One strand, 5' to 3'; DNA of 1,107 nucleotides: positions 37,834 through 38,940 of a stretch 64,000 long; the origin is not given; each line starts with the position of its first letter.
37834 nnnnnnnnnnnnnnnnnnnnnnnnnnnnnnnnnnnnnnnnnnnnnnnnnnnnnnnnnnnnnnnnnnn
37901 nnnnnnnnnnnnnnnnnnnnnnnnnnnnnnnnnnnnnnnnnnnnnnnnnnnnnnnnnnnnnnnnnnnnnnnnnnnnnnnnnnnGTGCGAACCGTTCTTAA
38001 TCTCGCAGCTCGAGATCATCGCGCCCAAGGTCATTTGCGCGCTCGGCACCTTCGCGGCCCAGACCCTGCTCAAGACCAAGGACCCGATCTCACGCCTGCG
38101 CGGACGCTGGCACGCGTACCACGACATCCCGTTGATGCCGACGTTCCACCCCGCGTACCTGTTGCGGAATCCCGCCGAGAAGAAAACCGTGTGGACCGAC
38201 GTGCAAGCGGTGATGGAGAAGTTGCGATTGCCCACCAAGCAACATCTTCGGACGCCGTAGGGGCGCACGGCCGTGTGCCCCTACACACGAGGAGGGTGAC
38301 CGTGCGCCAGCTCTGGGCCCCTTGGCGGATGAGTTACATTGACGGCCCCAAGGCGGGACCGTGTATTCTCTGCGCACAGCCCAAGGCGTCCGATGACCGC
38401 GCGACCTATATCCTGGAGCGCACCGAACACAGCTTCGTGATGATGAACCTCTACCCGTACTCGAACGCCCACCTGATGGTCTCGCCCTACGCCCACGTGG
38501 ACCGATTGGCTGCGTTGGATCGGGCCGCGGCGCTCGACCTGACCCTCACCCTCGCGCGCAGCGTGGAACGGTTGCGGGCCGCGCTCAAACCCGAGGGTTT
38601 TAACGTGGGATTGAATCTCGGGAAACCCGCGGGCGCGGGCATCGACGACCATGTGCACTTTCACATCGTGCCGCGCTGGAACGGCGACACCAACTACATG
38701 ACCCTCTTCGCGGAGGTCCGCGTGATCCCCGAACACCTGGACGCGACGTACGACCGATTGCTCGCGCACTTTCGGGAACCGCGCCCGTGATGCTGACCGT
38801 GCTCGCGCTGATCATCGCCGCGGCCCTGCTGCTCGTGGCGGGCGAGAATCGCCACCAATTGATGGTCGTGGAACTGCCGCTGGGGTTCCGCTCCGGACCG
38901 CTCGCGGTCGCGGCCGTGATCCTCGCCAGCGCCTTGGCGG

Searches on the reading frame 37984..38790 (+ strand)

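Call 67: search_protein_families(library=pfam, proteins=[window:37984-38790:+], max_evalue=0.00001)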
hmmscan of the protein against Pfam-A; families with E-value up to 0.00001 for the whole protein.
window:37984-38790:+ (268 aa): 1 family
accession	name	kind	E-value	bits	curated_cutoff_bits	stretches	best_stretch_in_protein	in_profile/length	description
PF01230.28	HIT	-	1.9e-10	41.7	21.5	1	144-231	9-95/98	HIT domain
